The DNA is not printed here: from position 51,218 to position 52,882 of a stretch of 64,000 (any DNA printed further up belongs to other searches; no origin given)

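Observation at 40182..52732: Compact nitrogen-oxide cluster: NirK fusion, FAD oxidoreductase, HPP protein, narGHJI and a divergent P450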

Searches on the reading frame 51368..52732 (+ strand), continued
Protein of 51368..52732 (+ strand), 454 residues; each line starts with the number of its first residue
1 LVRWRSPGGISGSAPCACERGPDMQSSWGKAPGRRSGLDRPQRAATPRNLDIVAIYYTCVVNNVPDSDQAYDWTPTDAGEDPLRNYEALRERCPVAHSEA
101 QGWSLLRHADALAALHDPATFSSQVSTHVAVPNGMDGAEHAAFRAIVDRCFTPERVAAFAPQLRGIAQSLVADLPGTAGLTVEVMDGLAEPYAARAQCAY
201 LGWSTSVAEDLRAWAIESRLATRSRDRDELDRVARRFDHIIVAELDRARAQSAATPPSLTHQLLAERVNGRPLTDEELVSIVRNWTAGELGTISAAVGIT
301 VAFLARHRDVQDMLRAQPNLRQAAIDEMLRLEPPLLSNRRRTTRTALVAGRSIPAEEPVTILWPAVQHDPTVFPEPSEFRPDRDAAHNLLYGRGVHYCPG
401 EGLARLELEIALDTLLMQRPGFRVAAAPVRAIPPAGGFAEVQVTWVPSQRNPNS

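Call 94: get_annotated_region(hit=H1, flank=12000)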
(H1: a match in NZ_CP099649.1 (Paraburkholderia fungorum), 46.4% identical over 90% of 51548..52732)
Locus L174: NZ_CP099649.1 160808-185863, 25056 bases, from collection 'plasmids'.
description: Paraburkholderia fungorum strain OTU2SAUBB1 plasmid unnamed3, complete sequence
organism: Paraburkholderia fungorum (NCBI taxid 134537)
taxonomy: Bacteria; Pseudomonadota; Betaproteobacteria; Burkholderiales; Burkholderiaceae; Paraburkholderia; Paraburkholderia fungorum
host: -; source: Arabidopsis thaliana,pure culture,leaf; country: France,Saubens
typing (MOB-suite, as given by PLSDB): non-mobilizable
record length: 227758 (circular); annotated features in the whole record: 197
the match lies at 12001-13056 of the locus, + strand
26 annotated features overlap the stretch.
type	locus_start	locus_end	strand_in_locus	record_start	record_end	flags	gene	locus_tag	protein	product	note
CDS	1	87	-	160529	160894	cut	-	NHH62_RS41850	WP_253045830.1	carboxymuconolactone decarboxylase family protein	-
CDS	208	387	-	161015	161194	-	-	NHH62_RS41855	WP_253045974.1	copper chaperone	-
CDS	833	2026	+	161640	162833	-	-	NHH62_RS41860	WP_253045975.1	NnrS family protein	-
CDS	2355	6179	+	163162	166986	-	-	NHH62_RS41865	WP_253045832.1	nitrate reductase subunit alpha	GO:0009061 - anaerobic respiration [Evidence IEA]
CDS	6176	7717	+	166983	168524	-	narH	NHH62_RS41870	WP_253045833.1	nitrate reductase subunit beta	GO:0009061 - anaerobic respiration [Evidence IEA]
CDS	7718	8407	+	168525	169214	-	narJ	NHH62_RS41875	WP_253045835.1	nitrate reductase molybdenum cofactor assembly chaperone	GO:0051131 - chaperone-mediated protein complex assembly [Evidence IEA]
CDS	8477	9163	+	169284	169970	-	narI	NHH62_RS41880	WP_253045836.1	respiratory nitrate reductase subunit gamma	GO:0019645 - anaerobic electron transport chain [Evidence IEA]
CDS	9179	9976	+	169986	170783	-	-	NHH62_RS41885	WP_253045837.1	peptidylprolyl isomerase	-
CDS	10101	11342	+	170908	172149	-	-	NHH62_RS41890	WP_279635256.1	nitrate/nitrite transporter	GO:0055085 - transmembrane transport [Evidence IEA]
CDS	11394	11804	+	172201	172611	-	-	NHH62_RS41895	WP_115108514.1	ribonucleotide reductase subunit alpha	-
CDS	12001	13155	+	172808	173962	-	-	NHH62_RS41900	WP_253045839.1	cytochrome P450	-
CDS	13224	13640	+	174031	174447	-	-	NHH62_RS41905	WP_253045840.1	PAS domain S-box protein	-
CDS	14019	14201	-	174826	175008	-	-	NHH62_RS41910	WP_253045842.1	hypothetical protein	-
CDS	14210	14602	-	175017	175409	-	-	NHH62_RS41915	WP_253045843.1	hypothetical protein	-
CDS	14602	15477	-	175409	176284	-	-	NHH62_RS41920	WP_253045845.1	helix-turn-helix domain-containing protein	GO:0006355 - regulation of DNA-templated transcription [Evidence IEA]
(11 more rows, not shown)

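Call 95: get_annotated_region(hit=H4, flank=12000)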
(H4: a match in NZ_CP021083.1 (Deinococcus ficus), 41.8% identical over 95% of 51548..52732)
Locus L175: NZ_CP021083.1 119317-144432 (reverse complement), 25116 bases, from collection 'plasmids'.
description: Deinococcus ficus strain CC-FR2-10 plasmid pDFI2, complete sequence
organism: Deinococcus ficus (NCBI taxid 317577)
taxonomy: Bacteria; Deinococcota; Deinococci; Deinococcales; Deinococcaceae; Deinococcus; Deinococcus ficus
host: -; source: Ficus religiosa L.,cell culture,rhizosphere,rhizosphere; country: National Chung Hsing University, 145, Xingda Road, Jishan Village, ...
typing (MOB-suite, as given by PLSDB): non-mobilizable; replicon rep_cluster_202
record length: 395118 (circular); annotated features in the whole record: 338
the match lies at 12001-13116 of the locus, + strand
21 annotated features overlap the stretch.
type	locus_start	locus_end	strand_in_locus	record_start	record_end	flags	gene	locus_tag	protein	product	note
CDS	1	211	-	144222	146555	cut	-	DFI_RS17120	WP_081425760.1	methyl-accepting chemotaxis protein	-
CDS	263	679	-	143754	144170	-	-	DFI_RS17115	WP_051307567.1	chemotaxis protein CheW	-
CDS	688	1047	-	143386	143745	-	-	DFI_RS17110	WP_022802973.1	response regulator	GO:0000160 - phosphorelay signal transduction system [Evidence IEA]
CDS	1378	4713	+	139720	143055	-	pulA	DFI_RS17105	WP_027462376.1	pullulanase-type alpha-1,6-glucosidase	GO:0051678 - pullulan catabolic process [Evidence IEA]; GO:0005983 - starch catabolic process [Evidence IEA]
CDS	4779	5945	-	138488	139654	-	sat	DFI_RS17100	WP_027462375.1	sulfate adenylyltransferase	-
CDS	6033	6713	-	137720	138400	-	-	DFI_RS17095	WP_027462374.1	phosphoadenylyl-sulfate reductase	GO:0019379 - sulfate assimilation, phosphoadenylyl sulfate reduction by phosphoadenylyl-sulfate reductase (thioredoxin) ...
CDS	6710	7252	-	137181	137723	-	cysC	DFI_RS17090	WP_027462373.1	adenylyl-sulfate kinase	GO:0006790 - sulfur compound metabolic process [Evidence IEA]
CDS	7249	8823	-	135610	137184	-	-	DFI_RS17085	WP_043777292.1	nitrite/sulfite reductase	-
CDS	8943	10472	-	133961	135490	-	cobA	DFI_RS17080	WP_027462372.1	uroporphyrinogen-III C-methyltransferase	GO:0019354 - siroheme biosynthetic process [Evidence IEA]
CDS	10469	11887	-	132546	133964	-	-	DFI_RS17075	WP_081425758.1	CbiX/SirB N-terminal domain-containing protein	-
CDS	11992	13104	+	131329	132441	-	-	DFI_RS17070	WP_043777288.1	cytochrome P450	-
CDS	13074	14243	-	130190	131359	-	-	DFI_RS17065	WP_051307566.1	TIGR04053 family radical SAM/SPASM domain-containing protein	-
CDS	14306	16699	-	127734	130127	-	-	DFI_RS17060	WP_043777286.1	excinuclease ABC subunit UvrA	-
CDS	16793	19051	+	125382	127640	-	-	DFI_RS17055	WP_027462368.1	DNA polymerase domain-containing protein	-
CDS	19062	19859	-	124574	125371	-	-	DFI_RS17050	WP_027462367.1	sulfite exporter TauE/SafE family protein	GO:0006810 - transport [Evidence IEA]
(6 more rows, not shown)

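Call 96: get_annotated_region(hit=H6, flank=12000)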
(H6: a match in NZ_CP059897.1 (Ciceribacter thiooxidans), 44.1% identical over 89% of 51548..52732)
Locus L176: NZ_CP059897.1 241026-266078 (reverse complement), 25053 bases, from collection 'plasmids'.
description: Ciceribacter thiooxidans strain F43B plasmid unnamed, complete sequence
organism: Ciceribacter thiooxidans (NCBI taxid 1969821)
taxonomy: Bacteria; Pseudomonadota; Alphaproteobacteria; Hyphomicrobiales; Rhizobiaceae; Ciceribacter; Ciceribacter thiooxidans
host: -; source: mixed culture,soil; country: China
typing (MOB-suite, as given by PLSDB): non-mobilizable; mating-pair formation MPF_T
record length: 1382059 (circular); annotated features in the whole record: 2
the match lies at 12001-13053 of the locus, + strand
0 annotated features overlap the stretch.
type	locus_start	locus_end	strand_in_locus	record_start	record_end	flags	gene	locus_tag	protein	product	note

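Call 97: get_annotated_region(hit=H2, flank=12000)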
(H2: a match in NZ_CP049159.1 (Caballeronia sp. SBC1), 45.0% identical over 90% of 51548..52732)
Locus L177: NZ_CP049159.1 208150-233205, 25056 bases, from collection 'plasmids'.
description: Caballeronia sp. SBC1 plasmid pSBC1_3, complete sequence
organism: Caballeronia sp. SBC1 (NCBI taxid 2705548)
taxonomy: Bacteria; Pseudomonadota; Betaproteobacteria; Burkholderiales; Burkholderiaceae; Caballeronia; Caballeronia sp. SBC1
host: -; source: whole organism,soil; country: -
typing (MOB-suite, as given by PLSDB): non-mobilizable
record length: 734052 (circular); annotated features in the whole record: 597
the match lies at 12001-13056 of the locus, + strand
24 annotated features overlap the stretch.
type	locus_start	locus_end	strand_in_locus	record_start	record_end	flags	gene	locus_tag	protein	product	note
CDS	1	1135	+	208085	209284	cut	-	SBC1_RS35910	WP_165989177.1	NnrS family protein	-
CDS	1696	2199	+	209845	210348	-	-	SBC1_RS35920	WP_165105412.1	pyridoxamine 5'-phosphate oxidase family protein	-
CDS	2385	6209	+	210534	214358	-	-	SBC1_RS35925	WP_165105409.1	nitrate reductase subunit alpha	GO:0009061 - anaerobic respiration [Evidence IEA]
CDS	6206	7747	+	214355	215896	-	narH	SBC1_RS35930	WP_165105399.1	nitrate reductase subunit beta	GO:0009061 - anaerobic respiration [Evidence IEA]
CDS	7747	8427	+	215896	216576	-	narJ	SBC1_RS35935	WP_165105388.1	nitrate reductase molybdenum cofactor assembly chaperone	GO:0051131 - chaperone-mediated protein complex assembly [Evidence IEA]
CDS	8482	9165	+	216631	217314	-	narI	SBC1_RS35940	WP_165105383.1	respiratory nitrate reductase subunit gamma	GO:0019645 - anaerobic electron transport chain [Evidence IEA]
CDS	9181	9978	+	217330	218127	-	-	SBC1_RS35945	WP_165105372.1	peptidylprolyl isomerase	-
CDS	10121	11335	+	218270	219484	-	-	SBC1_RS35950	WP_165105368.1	nitrate/nitrite transporter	GO:0055085 - transmembrane transport [Evidence IEA]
CDS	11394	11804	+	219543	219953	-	-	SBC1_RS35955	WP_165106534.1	ribonucleotide reductase subunit alpha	-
CDS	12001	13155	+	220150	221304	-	-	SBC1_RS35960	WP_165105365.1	cytochrome P450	-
CDS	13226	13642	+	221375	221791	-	-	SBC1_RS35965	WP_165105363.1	PAS domain S-box protein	-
CDS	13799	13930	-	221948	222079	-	-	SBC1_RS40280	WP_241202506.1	helix-turn-helix domain-containing protein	GO:0006355 - regulation of DNA-templated transcription [Evidence IEA]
CDS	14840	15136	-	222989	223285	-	-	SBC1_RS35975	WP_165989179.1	hypothetical protein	-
CDS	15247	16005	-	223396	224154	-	istB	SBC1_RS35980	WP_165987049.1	IS21-like element helper ATPase IstB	-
CDS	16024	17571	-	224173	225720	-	istA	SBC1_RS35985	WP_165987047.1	IS21 family transposase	-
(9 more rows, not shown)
